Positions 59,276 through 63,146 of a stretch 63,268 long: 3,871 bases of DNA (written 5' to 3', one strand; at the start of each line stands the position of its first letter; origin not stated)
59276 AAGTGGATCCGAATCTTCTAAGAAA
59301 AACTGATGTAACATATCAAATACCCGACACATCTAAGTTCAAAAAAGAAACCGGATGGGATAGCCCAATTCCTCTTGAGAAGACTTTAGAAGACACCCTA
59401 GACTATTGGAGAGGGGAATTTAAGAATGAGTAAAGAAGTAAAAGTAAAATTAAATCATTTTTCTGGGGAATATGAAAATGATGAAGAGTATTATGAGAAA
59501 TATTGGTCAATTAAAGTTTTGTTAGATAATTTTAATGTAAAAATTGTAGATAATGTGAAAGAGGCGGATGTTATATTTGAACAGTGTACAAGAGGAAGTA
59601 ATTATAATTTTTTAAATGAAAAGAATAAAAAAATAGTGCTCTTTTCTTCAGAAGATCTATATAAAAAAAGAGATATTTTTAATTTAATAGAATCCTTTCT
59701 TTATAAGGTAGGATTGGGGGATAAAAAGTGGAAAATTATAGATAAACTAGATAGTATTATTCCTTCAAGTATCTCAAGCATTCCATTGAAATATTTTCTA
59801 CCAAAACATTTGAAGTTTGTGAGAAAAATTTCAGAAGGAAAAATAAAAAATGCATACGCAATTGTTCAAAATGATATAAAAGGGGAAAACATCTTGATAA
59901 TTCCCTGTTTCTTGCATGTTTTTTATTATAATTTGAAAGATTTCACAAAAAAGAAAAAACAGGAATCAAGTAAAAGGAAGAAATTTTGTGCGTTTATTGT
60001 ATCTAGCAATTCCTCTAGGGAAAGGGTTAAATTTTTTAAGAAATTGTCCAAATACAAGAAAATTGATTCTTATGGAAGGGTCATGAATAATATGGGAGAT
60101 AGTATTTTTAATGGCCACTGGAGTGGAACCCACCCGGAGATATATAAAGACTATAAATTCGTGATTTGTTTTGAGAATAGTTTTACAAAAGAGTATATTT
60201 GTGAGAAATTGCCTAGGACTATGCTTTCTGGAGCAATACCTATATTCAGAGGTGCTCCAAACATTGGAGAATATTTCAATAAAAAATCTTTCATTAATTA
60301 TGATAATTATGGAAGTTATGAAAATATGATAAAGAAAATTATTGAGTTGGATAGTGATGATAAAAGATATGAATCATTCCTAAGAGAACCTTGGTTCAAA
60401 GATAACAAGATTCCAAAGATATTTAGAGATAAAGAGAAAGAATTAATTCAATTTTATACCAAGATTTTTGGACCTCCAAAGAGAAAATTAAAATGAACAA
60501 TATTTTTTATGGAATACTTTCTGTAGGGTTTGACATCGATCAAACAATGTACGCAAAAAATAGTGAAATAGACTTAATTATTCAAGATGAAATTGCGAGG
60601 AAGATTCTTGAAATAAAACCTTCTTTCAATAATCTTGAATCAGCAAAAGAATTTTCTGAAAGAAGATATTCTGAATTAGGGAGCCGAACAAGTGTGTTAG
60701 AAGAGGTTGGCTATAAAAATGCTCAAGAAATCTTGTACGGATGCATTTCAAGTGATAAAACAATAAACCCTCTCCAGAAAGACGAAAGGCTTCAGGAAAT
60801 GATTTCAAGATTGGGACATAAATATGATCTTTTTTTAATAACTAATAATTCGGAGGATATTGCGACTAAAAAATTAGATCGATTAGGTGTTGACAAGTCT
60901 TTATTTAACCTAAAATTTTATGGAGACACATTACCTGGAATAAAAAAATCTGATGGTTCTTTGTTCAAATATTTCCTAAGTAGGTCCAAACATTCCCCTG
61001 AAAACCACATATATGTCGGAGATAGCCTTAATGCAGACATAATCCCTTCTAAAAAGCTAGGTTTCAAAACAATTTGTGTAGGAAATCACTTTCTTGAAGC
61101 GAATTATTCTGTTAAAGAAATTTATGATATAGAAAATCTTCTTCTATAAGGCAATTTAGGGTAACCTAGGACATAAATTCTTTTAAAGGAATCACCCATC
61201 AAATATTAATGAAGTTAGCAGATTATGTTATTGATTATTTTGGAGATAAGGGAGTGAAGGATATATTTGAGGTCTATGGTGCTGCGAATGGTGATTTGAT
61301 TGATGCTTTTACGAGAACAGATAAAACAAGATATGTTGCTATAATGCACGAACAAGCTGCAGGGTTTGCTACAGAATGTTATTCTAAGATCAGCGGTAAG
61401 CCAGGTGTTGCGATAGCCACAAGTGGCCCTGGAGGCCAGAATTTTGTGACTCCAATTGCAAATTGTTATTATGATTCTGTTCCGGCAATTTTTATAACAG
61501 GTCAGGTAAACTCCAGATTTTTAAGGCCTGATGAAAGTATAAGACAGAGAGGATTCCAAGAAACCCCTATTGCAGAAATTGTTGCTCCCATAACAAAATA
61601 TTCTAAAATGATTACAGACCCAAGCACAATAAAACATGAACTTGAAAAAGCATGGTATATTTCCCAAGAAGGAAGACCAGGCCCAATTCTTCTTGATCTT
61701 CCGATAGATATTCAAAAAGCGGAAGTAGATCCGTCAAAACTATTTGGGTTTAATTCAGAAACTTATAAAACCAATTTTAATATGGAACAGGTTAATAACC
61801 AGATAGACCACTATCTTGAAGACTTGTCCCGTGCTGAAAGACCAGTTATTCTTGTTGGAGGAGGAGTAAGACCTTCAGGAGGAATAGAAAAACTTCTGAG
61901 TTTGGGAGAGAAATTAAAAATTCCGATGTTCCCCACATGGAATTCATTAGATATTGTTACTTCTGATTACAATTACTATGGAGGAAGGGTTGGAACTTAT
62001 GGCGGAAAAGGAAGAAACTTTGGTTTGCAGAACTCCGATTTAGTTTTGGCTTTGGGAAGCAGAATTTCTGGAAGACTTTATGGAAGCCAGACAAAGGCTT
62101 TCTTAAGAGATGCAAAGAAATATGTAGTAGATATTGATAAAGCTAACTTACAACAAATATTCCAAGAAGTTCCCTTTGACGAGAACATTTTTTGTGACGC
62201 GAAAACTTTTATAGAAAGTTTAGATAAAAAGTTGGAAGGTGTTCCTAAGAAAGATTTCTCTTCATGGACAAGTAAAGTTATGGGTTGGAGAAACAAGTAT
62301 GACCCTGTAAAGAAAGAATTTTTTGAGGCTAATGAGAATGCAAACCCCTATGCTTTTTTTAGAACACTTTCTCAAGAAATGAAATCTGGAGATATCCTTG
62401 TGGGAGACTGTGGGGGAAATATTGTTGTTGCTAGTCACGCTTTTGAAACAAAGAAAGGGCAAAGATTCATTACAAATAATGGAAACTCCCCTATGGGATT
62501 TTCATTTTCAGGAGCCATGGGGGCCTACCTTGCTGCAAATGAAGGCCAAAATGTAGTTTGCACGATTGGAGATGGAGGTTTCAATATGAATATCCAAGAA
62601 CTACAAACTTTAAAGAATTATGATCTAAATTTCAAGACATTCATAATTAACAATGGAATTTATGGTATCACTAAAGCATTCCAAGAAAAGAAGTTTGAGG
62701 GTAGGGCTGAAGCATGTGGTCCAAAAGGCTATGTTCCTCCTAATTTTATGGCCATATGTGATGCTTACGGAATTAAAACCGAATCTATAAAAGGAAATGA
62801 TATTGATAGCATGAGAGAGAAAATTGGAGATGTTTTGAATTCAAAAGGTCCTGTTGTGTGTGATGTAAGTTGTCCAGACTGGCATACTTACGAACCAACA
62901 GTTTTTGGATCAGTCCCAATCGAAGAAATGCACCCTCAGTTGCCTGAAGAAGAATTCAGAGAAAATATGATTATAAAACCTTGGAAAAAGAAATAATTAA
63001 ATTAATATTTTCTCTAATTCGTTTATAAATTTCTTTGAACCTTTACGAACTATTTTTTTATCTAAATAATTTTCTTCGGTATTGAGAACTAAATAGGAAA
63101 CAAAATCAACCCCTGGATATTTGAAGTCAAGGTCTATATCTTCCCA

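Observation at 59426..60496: GT10-like alpha-(1,3)-fucosyltransferase homolog in an archaeal agl cluster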

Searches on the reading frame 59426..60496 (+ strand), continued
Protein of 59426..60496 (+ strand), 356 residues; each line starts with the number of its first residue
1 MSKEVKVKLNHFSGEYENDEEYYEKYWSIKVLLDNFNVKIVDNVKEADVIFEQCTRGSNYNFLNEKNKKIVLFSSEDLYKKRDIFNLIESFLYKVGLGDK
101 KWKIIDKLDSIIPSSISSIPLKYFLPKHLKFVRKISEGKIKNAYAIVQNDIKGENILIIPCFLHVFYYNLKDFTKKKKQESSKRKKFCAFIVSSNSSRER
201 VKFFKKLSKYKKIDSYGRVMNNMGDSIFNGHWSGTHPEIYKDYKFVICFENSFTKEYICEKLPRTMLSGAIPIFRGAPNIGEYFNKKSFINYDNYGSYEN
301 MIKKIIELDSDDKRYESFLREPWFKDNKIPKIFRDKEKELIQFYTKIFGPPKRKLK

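Call 76: search_protein_families(library=ncbifam, proteins=[L043:1181-2128:-, L043:2222-3436:-, L043:3561-4457:+, L044:4914-5945:-, L044:3865-4905:+, L044:6211-7083:-, L044:2290-3162:+, L042:1216-2184:+, L042:2158-3435:-, L042:6455-7486:+], max_evalue=1e-15)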
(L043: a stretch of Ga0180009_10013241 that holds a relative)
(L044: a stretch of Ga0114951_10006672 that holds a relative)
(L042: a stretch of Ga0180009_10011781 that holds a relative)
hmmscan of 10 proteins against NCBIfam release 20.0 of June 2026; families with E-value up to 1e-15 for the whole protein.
L043:1181-2128:- (315 aa): 6 families
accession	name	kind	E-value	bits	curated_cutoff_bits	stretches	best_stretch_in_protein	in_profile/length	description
NF047922.1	GDPFucSynFcl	equivalog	8.3e-124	413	500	1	3-310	2-305/308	GDP-L-fucose synthase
TIGR01181.1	dTDP_gluc_dehyt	equivalog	2e-27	96.1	365.1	1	41-308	59-313/321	dTDP-glucose 4,6-dehydratase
TIGR04180.1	EDH_00030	hypoth_equivalog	1.7e-25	89.7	475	1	54-292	69-295/297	NAD-dependent 4,6-dehydratase LegB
TIGR01179.1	galE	equivalog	1.5e-23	83.2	262.3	1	36-308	51-327/332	UDP-glucose 4-epimerase GalE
NF011728.1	PRK15181.1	equivalog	1.5e-18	67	760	1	52-308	87-339/348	Vi polysaccharide biosynthesis UDP-N-acetylglucosaminuronic acid C-4 epimerase TviC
TIGR02197.1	heptose_epim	equivalog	2.3e-17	63.2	274.6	1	6-306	1-313/316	ADP-glyceromanno-heptose 6-epimerase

L043:2222-3436:- (404 aa): 7 families
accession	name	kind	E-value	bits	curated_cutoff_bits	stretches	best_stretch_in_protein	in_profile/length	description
NF011936.0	PRK15407.1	equivalog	1.6e-69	234.7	423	1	13-402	44-436/440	lipopolysaccharide biosynthesis protein RfbH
TIGR03588.1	PseC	equivalog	2.3e-58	197.9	423.5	1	12-402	8-380/380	UDP-4-amino-4,6-dideoxy-N-acetyl-beta-L-altrosamine transaminase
TIGR04181.1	NHT_00031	hypoth_equivalog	2.4e-44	151.7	420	1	13-220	8-224/359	LegC family aminotransferase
NF008658.2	PRK11658.1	equivalog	1.4e-43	149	631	1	13-402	12-377/379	UDP-4-amino-4-deoxy-L-arabinose aminotransferase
NF008687.0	PRK11706.1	equivalog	1.1e-37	129.6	375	1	17-219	13-208/375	dTDP-4-amino-4,6-dideoxygalactose transaminase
TIGR02379.1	ECA_wecE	subfamily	5e-34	117.7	434.85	1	34-220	31-210/376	dTDP-4-amino-4,6-dideoxy-D-glucose transaminase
TIGR04427.1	PLP_DesI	equivalog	5.7e-30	104.7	650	1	36-220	54-228/390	dTDP-4-dehydro-6-deoxyglucose aminotransferase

L043:3561-4457:+ (299 aa): 0 families

L044:4914-5945:- (343 aa): 5 families
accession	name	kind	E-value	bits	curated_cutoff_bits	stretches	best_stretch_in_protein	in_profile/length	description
TIGR01472.1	gmd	equivalog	3.2e-122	408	415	1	1-342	1-339/342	GDP-mannose 4,6-dehydratase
TIGR01181.1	dTDP_gluc_dehyt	equivalog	1.7e-27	96.4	365.1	1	3-338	2-308/321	dTDP-glucose 4,6-dehydratase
TIGR04180.1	EDH_00030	hypoth_equivalog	2.1e-25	89.4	475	1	4-292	2-284/297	NAD-dependent 4,6-dehydratase LegB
TIGR02622.1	CDP_4_6_dhtase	equivalog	1.3e-24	87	278.45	1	1-166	5-170/352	CDP-glucose 4,6-dehydratase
TIGR01179.1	galE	equivalog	6.3e-23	81.1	262.3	1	3-167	2-162/332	UDP-glucose 4-epimerase GalE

L044:3865-4905:+ (347 aa): 8 families
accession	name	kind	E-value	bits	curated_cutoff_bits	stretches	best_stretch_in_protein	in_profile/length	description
TIGR02149.1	glgA_Coryne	subfamily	6e-28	98.1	302.4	1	78-345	103-391/391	glycogen synthase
TIGR03449.1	mycothiol_MshA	equivalog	7.5e-24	84.4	462.5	1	116-345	163-404/406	D-inositol-3-phosphate glycosyltransferase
TIGR04157.1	glyco_rSAM_CFB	subfamily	4.8e-20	71.9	400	1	115-295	167-349/406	TIGR04157 family glycosyltransferase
NF047684.1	TeichurnBiosyTuaC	equivalog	2.4e-19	69.5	550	1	103-345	150-390/391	teichuronic acid biosynthesis protein TuaC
TIGR04047.1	MSMEG_0565_glyc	hypoth_equivalog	8.8e-19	67.8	259.85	1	116-342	137-372/373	MSMEG_0565 family glycosyltransferase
TIGR03999.1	thiol_BshA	equivalog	9.7e-19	67.5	273.7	1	114-345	141-374/375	N-acetyl-alpha-D-glucosaminyl L-malate synthase BshA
TIGR03088.1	stp2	hypoth_equivalog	1.8e-16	60.2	409.05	1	121-345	140-374/374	TIGR03088 family PEP-CTERM/XrtA system glycosyltransferase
NF050063.1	ProtGlycPglJ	equivalog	3.1e-16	59.6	500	1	88-332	115-354/363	N-acetylgalactosamine-N,N'-diacetylbacillosaminyl-diphospho-undecaprenol 4-alpha-N-acetylgalactosaminyltransferase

L044:6211-7083:- (290 aa): 1 family
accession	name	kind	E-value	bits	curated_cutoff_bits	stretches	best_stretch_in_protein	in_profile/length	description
NF033587.1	transpos_IS6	equivalog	5.9e-27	94.7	125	1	47-252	1-200/202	IS6 family transposase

L044:2290-3162:+ (291 aa): 0 families

L042:1216-2184:+ (323 aa): 6 families
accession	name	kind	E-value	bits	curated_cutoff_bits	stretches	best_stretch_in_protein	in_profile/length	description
NF047922.1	GDPFucSynFcl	equivalog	4.1e-37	128.3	500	1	2-310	3-304/308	GDP-L-fucose synthase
TIGR01181.1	dTDP_gluc_dehyt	equivalog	3.7e-22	78.8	365.1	1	43-310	51-314/321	dTDP-glucose 4,6-dehydratase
TIGR01179.1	galE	equivalog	1.1e-20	73.7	262.3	1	5-312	3-330/332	UDP-glucose 4-epimerase GalE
TIGR02197.1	heptose_epim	equivalog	9.2e-20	71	274.6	1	5-306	2-312/316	ADP-glyceromanno-heptose 6-epimerase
TIGR04180.1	EDH_00030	hypoth_equivalog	8.5e-19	67.7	475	1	5-265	2-261/297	NAD-dependent 4,6-dehydratase LegB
TIGR03466.1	HpnA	hypoth_equivalog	5.9e-17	61.6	367.65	1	3-177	2-173/327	hopanoid-associated sugar epimerase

L042:2158-3435:- (425 aa): 14 families
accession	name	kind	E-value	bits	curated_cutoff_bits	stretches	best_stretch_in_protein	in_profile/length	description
TIGR03471.1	HpnJ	equivalog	6.4e-44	150.6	577.6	1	59-365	70-389/472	hopanoid biosynthesis associated radical SAM protein HpnJ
TIGR02026.1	BchE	equivalog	2e-36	125.9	481.35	1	16-363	18-387/497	magnesium-protoporphyrin IX monomethyl ester anaerobic oxidative cyclase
NF050148.1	rSAM_ApyD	equivalog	7.3e-36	123.8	750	1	17-328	22-353/645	RiPP biosynthesis radical SAM protein ApyD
TIGR04479.1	bcpD_PhpK_rSAM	subfamily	5.2e-33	114.2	600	1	177-380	244-448/504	PhpK family radical SAM P-methyltransferase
TIGR04013.1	B12_SAM_MJ_1487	hypoth_equivalog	1.8e-31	109.4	251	1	72-226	58-202/382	TIGR04013 family B12-binding domain/radical SAM domain-containing protein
NF038361.1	rSAM_Sden_1168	equivalog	1.3e-30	106.5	575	1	141-363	246-473/560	Sden_1168 family B12-binding radical SAM P-methyltransferase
TIGR03975.1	rSAM_ocin_1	subfamily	4.3e-27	94.9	281.85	1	59-382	130-474/606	RiPP maturation radical SAM C-methyltransferase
TIGR04367.1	HpnR_B12_rSAM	equivalog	6.5e-26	90.9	650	1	18-378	20-385/490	hopanoid C-3 methylase HpnR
TIGR04072.2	rSAM_ladder_B12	equivalog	1.5e-25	89.8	360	1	72-328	85-336/443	lipid biosynthesis B12-binding/radical SAM protein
NF033070.1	rSAM_AprD4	equivalog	1.3e-22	80.3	500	1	144-359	169-386/456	AprD4 family radical SAM diol-dehydratase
TIGR04014.1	B12_SAM_MJ_0865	equivalog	4.1e-22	78.5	360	1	81-359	63-354/434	methyl-coenzyme M reductase glutamine C-methyltransferase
TIGR04385.1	B12_rSAM_cofa1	equivalog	7.6e-22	78.1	450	1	80-339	93-362/438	B12 lower ligand biosynthesis radical SAM protein BzaD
TIGR04190.1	B12_SAM_Ta0216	equivalog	1.2e-16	60.5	500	0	75-422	98-483/554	TIGR04190 family B12-binding domain/radical SAM domain protein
NF033712.0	B12_rSAM_KedN5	subfamily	3.5e-16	58.6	700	0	59-328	64-357/624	KedN5 family methylcobalamin-dependent radical SAM C-methyltransferase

L042:6455-7486:+ (344 aa): 1 family
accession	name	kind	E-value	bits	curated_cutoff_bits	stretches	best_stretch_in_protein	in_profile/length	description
TIGR04317.1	W_rSAM_matur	equivalog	4.5e-16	58.9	380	0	3-172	2-167/349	tungsten cofactor oxidoreductase radical SAM maturase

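Call 79: search_protein_families(library=pfam, proteins=[L034:11026-11931:+, L036:11031-11903:+, L027:20289-21056:+], max_evalue=0.1)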
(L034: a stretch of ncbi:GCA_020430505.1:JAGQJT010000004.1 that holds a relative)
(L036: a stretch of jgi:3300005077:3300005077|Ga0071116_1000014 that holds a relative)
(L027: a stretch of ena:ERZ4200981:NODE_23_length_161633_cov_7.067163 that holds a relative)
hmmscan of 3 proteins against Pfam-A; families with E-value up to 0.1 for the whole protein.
L034:11026-11931:+ (302 aa): 1 family
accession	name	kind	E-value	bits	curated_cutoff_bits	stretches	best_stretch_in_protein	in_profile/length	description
PF03071.21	GNT-I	-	0.022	14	25.4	1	98-183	192-279/434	GNT-I family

L036:11031-11903:+ (291 aa): 1 family
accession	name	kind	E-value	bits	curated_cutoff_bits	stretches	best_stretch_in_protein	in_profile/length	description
PF00535.33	Glycos_transf_2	-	0.027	14.9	23.3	1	17-162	6-132/168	Glycosyl transferase family 2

L027:20289-21056:+ (256 aa): 3 families
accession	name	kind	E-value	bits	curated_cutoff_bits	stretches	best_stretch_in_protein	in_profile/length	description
PF04480.18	DUF559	-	0.011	16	20.6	0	190-226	19-55/109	Protein of unknown function (DUF559)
PF03071.21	GNT-I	-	0.021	14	25.4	1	9-169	94-269/434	GNT-I family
PF06194.16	Phage_Orf51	-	0.045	14.2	27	0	123-166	20-54/80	Phage Conserved Open Reading Frame 51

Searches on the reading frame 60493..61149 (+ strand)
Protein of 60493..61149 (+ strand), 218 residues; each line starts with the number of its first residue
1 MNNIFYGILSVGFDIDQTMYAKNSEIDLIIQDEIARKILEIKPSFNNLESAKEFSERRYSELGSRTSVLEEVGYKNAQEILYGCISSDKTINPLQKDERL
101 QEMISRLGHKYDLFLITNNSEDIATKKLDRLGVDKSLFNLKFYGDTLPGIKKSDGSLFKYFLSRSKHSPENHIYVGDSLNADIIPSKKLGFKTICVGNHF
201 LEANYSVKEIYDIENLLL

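Call 3: search_protein_families(library=pfam, proteins=[window:60493-61149:+], max_evalue=0.01)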
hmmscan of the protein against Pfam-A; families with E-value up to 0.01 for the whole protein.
window:60493-61149:+ (218 aa): 4 families
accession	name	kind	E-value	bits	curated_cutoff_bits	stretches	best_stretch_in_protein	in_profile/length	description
PF13419.12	HAD_2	-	1e-10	42.5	23.8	1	13-196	3-178/178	Haloacid dehalogenase-like hydrolase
PF00702.32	Hydrolase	-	1.9e-09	38.6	26.4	1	13-188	6-189/191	haloacid dehalogenase-like hydrolase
PF13242.12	Hydrolase_like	-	0.00091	19.5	22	1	152-197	4-49/75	HAD-hyrolase-like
PF03031.24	NIF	-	0.0049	17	21.8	1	98-175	41-114/160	NLI interacting factor-like phosphatase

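Call 4: search_protein_families(library=ncbifam, proteins=[window:60493-61149:+], max_evalue=0.01)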
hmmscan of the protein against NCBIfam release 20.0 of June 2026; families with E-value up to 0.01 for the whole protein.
window:60493-61149:+ (218 aa): 16 families
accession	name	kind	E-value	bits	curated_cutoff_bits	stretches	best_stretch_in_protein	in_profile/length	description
TIGR01993.1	Pyr-5-nucltdase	equivalog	8.5e-14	51.7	142.9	1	13-195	5-182/183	pyrimidine 5'-nucleotidase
TIGR02253.1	CTE7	subfamily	1.6e-13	51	169.75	1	9-197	3-195/221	TIGR02253 family HAD-type hydrolase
TIGR02254.1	YjjG_YfnB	equivalog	4.3e-12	46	159.9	1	101-200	103-200/223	YjjG family noncanonical pyrimidine nucleotidase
NF009695.0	PRK13222.1-2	equivalog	1.4e-09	37.7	225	1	109-197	109-194/226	phosphoglycolate phosphatase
NF006976.0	PRK09449.1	equivalog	2.7e-08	33.6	183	1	99-215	99-214/225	pyrimidine 5'-nucleotidase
TIGR02247.1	HAD-1A3-hyp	subfamily_domain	1.9e-07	31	125.4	1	84-197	87-196/211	epoxide hydrolase N-terminal domain-like phosphatase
NF053830.1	RUBPPhHalo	equivalog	2.2e-06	27.5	330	1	99-197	107-204/234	ribulose-1,5-bisphosphate 5-phosphatase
TIGR02252.1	DREG-2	subfamily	5.7e-06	26.2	155.2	1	94-193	104-201/203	HAD hydrolase, REG-2-like, family IA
TIGR01662.1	HAD-SF-IIIA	subfamily_domain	7.2e-06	26.1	44.6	1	107-196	38-138/141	HAD-IIIA family hydrolase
TIGR01549.1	HAD-SF-IA-v1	subfamily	7.3e-06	26.5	23.3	1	101-190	68-149/149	HAD-IA family hydrolase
NF052576.1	PymNtasePynAStpc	equivalog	8.3e-06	25.6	350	1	102-215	106-219/229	pyrimidine 5'-nucleotidase PynA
NF009698.0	PRK13223.1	equivalog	5e-05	22.6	466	1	112-196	119-200/272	phosphoglycolate phosphatase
TIGR01460.1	HAD-SF-IIA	subfamily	7e-05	22.7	100.15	1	157-196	202-243/246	HAD-IIA family hydrolase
TIGR01668.1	YqeG_hyp_ppase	hypoth_equivalog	0.00018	21.1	89.1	1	98-198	46-137/170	YqeG family HAD IIIA-type phosphatase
TIGR02244.1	HAD-IG-Ncltidse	subfamily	0.00036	19.8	237.15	0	153-197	279-323/343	HAD-IG family 5'-nucleotidase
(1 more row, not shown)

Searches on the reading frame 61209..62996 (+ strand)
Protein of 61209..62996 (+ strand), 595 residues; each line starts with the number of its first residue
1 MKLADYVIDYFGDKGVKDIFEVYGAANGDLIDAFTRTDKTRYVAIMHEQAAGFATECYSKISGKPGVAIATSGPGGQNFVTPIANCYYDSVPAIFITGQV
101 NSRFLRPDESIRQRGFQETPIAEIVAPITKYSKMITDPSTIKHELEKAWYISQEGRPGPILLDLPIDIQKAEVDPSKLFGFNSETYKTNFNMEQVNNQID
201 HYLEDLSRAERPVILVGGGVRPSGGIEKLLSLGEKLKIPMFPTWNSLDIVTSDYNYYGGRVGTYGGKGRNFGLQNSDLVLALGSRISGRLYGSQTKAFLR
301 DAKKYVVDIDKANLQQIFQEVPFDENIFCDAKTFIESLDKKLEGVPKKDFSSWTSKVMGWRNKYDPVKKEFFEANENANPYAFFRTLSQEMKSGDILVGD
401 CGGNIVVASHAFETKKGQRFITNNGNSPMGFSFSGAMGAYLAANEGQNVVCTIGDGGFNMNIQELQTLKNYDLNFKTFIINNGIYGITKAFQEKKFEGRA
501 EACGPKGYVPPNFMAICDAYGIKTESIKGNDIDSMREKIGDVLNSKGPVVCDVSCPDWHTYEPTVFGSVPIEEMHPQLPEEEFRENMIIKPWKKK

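Call 3: search_protein_families(library=pfam, proteins=[window:61209-62996:+], max_evalue=0.01)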
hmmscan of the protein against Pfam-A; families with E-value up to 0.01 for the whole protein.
window:61209-62996:+ (595 aa): 3 families
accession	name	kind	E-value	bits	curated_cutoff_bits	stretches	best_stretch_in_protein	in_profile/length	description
PF02775.26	TPP_enzyme_C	-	1.2e-34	119.7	21.9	1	402-553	3-151/151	Thiamine pyrophosphate enzyme, C-terminal TPP binding domain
PF02776.23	TPP_enzyme_N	-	4.5e-30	104.3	26.8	1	1-117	1-111/119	Thiamine pyrophosphate enzyme, N-terminal TPP binding domain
PF00205.28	TPP_enzyme_M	-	6.2e-25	87.9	30.4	1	200-338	2-137/137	Thiamine pyrophosphate enzyme, central domain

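Call 4: search_protein_families(library=ncbifam, proteins=[window:61209-62996:+], max_evalue=0.01)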
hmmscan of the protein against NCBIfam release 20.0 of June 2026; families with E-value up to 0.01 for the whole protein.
window:61209-62996:+ (595 aa): 52 families (the best 25 are shown)
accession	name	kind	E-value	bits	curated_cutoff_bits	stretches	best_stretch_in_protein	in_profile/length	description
TIGR00118.1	acolac_lg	equivalog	5.1e-109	365.2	538.35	1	1-573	1-552/557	biosynthetic-type acetolactate synthase large subunit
NF004710.0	PRK06048.1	equivalog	2.1e-98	330.2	976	1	1-573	8-555/561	acetolactate synthase large subunit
NF004919.0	PRK06276.1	equivalog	2.8e-96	323.1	866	1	1-554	1-537/582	acetolactate synthase large subunit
NF005228.0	PRK06725.1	equivalog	9.8e-92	308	991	1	4-566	19-556/571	acetolactate synthase large subunit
NF006524.0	PRK08978.1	equivalog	1.4e-91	307.5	738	1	2-564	2-533/548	acetolactate synthase 2 catalytic subunit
NF005058.0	PRK06466.1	equivalog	2.6e-89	300.3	951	1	4-550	7-541/574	acetolactate synthase 3 large subunit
NF005860.0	PRK07789.1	equivalog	1.9e-87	294.1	881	1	4-553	37-576/615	acetolactate synthase large subunit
NF005584.0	PRK07282.1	equivalog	2.9e-87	293.5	970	1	5-557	14-542/566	acetolactate synthase large subunit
NF006016.1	PRK08155.1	equivalog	9.6e-87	291.7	870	1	4-556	6-533/554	acetolactate synthase large subunit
NF005824.0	PRK07710.1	equivalog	2e-86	290.6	976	1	4-561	20-554/573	acetolactate synthase large subunit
NF005651.0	PRK07418.1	subfamily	3.3e-85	286.5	942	1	4-555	22-559/617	acetolactate synthase large subunit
NF006319.0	PRK08527.1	equivalog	1e-77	261.9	905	1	4-573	7-556/565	acetolactate synthase large subunit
NF006525.0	PRK08979.1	equivalog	7.3e-77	259.1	1084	1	4-550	7-539/572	acetolactate synthase 3 large subunit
NF006581.0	PRK09107.1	equivalog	1.4e-76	258.1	974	1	3-574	13-572/595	acetolactate synthase 3 large subunit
NF005039.0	PRK06456.1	equivalog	1.7e-76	258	868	1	6-523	7-514/572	acetolactate synthase large subunit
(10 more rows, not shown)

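Call 21: find_encoding_contigs(protein=window:61209-62996:+, flank=10000, max_places=3)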
Protein window:61209-62996:+ (595 aa): no gene with exactly this product is on record in the collection.
